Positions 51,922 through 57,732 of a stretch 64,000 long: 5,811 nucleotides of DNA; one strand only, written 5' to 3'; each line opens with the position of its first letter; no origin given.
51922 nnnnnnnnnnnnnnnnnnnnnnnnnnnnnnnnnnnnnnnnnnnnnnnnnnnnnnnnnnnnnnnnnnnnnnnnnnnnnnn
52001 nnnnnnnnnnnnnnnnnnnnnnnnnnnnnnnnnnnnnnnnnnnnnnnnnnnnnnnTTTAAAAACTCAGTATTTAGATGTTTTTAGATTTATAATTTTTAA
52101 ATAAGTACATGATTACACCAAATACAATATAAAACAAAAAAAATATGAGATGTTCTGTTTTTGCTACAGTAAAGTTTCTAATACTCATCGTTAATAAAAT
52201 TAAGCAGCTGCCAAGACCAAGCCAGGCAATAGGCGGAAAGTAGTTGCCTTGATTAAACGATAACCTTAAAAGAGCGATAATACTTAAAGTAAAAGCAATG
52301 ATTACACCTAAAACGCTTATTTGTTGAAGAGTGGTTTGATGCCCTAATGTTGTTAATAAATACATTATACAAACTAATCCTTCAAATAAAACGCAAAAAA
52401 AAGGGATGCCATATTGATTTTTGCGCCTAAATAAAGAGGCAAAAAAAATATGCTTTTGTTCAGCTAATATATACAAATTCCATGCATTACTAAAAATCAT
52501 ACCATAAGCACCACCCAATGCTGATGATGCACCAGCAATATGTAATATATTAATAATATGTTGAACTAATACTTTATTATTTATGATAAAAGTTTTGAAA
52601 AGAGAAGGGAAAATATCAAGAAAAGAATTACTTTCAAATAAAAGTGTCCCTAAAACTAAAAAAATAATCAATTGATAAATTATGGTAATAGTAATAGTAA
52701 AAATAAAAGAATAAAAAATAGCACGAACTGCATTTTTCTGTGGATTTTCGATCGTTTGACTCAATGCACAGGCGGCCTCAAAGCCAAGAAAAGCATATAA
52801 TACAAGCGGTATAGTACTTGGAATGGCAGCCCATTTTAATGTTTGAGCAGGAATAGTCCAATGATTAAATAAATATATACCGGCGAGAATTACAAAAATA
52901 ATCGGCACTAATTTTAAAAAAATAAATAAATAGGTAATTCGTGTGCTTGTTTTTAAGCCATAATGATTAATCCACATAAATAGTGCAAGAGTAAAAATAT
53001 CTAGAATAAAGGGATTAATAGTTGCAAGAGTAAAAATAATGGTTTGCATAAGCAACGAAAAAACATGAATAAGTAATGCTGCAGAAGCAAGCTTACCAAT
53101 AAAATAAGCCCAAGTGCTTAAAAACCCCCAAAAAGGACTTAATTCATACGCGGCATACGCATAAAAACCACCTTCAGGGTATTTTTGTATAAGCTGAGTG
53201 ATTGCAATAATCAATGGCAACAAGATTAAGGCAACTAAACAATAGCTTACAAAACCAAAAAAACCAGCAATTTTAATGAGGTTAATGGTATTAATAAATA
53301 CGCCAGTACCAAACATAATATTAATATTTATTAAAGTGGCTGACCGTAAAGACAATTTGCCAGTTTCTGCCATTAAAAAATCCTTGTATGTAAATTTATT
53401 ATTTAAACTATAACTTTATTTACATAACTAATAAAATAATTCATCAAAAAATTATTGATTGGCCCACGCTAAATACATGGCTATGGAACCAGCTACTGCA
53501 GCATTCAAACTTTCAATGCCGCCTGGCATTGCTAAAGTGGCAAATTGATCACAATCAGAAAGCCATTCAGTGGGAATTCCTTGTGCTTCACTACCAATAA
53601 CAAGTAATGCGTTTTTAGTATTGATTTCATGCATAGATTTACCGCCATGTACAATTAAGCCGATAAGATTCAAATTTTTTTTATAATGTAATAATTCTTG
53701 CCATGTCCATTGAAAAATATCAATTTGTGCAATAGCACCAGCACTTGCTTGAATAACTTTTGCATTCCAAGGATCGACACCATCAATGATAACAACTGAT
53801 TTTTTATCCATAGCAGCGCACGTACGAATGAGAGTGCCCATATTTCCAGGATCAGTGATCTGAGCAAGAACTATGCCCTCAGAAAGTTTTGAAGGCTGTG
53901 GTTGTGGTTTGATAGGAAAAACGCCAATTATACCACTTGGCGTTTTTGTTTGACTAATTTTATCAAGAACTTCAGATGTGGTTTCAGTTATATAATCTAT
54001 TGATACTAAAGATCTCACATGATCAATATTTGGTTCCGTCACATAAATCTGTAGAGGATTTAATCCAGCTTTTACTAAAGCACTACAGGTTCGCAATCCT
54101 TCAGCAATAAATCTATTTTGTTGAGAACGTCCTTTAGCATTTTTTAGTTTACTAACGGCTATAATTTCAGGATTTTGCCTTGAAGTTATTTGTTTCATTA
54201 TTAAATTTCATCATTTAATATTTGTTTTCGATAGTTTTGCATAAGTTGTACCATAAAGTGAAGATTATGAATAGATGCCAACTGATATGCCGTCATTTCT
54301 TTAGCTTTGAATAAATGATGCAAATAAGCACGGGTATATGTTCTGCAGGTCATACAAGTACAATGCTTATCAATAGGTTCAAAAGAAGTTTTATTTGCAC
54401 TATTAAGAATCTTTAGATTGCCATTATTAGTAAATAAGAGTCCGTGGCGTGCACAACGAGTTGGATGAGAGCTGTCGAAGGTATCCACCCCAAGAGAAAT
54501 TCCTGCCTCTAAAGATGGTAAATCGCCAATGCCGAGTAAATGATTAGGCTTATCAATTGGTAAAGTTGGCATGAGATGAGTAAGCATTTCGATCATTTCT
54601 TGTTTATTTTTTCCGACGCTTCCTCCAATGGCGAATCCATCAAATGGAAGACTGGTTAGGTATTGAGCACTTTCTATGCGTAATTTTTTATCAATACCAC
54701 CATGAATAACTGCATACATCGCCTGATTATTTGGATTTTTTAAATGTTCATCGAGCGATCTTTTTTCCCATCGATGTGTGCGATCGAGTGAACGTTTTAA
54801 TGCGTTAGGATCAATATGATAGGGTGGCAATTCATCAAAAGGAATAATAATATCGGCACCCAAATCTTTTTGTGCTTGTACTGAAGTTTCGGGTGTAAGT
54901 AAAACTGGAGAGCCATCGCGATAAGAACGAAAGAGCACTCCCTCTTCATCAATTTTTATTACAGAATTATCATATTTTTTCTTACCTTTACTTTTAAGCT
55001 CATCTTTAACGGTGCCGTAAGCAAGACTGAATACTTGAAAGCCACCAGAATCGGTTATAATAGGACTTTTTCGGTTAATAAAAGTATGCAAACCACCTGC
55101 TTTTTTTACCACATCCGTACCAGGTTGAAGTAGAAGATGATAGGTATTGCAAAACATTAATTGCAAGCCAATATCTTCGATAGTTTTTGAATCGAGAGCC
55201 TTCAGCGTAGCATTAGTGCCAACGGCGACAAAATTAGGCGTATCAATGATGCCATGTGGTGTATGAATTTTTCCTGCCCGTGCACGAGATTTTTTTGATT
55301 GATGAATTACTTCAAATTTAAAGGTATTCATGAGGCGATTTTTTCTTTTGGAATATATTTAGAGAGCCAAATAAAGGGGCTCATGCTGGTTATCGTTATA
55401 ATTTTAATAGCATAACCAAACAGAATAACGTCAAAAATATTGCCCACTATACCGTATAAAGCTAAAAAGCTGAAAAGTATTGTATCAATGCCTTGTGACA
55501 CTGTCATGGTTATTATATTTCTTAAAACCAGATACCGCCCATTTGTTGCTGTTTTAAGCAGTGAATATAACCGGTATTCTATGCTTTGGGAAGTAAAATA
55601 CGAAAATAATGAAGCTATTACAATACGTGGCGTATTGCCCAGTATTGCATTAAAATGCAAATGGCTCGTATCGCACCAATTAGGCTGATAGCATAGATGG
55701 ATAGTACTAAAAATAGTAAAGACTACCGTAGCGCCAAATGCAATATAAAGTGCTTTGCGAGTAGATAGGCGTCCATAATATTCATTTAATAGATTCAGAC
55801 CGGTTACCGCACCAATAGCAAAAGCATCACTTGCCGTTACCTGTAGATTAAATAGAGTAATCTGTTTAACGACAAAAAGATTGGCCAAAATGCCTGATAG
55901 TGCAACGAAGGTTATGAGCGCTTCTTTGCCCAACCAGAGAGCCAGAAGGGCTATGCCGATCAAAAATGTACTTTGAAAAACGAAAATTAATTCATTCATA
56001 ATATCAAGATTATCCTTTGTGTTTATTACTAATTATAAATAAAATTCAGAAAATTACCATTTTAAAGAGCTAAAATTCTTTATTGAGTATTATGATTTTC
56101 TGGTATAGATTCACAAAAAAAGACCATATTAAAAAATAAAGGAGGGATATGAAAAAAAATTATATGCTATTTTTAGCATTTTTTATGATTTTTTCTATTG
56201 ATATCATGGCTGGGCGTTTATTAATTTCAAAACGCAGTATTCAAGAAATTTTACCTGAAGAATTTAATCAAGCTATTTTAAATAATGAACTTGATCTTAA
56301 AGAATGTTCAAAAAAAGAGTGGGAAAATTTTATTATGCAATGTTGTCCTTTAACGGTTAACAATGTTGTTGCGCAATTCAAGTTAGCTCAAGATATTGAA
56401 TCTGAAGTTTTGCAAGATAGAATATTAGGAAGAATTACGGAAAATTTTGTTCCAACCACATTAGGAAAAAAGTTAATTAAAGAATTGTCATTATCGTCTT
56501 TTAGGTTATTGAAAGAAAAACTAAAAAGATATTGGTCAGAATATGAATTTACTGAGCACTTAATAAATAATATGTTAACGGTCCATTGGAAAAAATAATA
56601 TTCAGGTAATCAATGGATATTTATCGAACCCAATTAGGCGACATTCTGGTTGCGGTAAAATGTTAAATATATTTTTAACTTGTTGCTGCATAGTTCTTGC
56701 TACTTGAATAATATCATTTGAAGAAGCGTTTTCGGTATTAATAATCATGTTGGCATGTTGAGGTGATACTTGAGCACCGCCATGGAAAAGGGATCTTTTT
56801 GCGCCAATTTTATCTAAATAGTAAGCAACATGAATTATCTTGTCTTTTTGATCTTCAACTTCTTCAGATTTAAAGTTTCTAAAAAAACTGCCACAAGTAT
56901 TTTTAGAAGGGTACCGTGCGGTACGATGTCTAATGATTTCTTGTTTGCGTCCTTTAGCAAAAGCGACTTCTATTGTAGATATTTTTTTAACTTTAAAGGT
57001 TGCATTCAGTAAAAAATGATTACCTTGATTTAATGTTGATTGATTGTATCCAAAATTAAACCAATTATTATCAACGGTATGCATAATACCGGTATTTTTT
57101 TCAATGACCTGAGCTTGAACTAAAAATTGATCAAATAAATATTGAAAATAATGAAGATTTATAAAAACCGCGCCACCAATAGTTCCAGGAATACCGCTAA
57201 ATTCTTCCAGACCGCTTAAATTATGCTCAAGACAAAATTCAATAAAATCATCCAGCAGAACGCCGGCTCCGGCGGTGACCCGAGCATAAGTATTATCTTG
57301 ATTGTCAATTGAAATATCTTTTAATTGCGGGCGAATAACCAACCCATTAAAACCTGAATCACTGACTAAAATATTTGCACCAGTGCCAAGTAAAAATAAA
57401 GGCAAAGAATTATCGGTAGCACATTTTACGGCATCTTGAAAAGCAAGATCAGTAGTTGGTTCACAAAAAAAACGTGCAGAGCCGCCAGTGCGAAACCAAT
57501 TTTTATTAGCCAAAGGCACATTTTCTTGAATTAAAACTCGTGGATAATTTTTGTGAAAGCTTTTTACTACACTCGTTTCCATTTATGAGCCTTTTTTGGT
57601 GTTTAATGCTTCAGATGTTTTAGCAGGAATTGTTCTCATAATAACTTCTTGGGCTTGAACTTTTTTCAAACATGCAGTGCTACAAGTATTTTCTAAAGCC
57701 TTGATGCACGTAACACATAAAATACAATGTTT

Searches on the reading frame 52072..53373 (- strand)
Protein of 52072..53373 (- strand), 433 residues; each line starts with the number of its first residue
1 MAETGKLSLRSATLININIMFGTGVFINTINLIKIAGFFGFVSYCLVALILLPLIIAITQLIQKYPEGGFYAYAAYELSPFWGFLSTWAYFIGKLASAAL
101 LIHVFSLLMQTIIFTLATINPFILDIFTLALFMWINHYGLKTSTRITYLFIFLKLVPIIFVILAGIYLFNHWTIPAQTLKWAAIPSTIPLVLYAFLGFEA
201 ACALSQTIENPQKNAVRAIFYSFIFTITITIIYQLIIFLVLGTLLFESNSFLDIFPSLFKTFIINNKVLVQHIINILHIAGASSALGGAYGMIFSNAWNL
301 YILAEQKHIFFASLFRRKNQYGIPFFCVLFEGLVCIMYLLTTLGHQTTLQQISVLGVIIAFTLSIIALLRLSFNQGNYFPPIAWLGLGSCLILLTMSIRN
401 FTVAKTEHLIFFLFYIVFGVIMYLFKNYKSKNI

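Call 23: search_protein_families(library=pfam, proteins=[window:52072-53373:-], max_evalue=0.0001)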
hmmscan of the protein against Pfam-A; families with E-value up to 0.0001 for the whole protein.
window:52072-53373:- (433 aa): 2 families
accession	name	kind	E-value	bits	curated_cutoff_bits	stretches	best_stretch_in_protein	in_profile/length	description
PF13520.12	AA_permease_2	-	1.1e-29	104.1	27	1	7-419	1-425/427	Amino acid permease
PF00324.27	AA_permease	-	3e-19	69.5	24.6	1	13-429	3-458/470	Amino acid permease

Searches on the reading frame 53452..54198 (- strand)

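Call 23: search_protein_families(library=pfam, proteins=[window:53452-54198:-], max_evalue=0.0001)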
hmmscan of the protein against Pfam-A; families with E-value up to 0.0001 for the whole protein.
window:53452-54198:- (248 aa): 2 families
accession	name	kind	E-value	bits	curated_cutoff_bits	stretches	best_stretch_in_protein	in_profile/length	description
PF00588.24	SpoU_methylase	-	2.4e-31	109.2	29.7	1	109-242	4-142/142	SpoU rRNA Methylase family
PF22435.1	MRM3-like_sub_bind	-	1e-14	55.1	27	1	9-92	1-84/84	MRM3-like substrate binding domain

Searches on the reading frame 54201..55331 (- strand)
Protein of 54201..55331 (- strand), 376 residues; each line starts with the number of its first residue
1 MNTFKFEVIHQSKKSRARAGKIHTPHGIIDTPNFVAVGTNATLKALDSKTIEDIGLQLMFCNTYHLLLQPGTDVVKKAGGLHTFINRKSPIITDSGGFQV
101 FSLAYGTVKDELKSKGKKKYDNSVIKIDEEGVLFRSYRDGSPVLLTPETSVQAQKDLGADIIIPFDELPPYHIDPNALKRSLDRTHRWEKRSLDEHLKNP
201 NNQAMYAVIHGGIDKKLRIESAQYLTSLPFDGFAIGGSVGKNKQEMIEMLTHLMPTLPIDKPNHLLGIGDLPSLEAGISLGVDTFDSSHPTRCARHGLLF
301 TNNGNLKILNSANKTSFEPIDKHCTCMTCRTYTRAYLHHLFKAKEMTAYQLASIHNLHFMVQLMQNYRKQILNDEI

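Call 23: search_protein_families(library=pfam, proteins=[window:54201-55331:-], max_evalue=0.0001)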
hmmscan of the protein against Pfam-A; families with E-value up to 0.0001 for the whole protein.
window:54201-55331:- (376 aa): 1 family
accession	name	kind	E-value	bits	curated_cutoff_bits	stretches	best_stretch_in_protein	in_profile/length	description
PF01702.25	TGT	-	8.8e-124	413.6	26.3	1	16-375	2-343/357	Queuine tRNA-ribosyltransferase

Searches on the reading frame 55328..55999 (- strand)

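Call 23: search_protein_families(library=pfam, proteins=[window:55328-55999:-], max_evalue=0.0001)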
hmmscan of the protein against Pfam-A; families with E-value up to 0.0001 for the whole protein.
window:55328-55999:- (223 aa): 1 family
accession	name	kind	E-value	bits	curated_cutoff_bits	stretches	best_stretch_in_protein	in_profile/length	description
PF02592.20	Vut_1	-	1.7e-30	106.8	27.2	1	68-211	14-150/152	Putative vitamin uptake transporter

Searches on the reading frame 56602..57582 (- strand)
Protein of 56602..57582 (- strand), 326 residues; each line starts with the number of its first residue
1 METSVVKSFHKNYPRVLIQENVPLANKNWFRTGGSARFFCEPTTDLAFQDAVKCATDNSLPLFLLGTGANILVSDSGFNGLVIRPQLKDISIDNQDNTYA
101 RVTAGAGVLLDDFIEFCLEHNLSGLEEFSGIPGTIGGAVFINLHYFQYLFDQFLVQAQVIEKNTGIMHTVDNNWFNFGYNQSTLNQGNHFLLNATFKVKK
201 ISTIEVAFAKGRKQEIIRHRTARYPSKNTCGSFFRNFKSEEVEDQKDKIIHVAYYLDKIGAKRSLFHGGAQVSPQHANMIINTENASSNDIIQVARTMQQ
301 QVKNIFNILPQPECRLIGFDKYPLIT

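Call 23: search_protein_families(library=pfam, proteins=[window:56602-57582:-], max_evalue=0.0001)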
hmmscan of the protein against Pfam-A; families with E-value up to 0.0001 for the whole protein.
window:56602-57582:- (326 aa): 2 families
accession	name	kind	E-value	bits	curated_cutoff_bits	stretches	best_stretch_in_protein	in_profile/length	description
PF02873.21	MurB_C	-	9.4e-18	64.7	27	1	213-317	6-99/99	UDP-N-acetylenolpyruvoylglucosamine reductase, C-terminal domain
PF01565.28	FAD_binding_4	-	1.8e-15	57.3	26.4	1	38-168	3-136/139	FAD binding domain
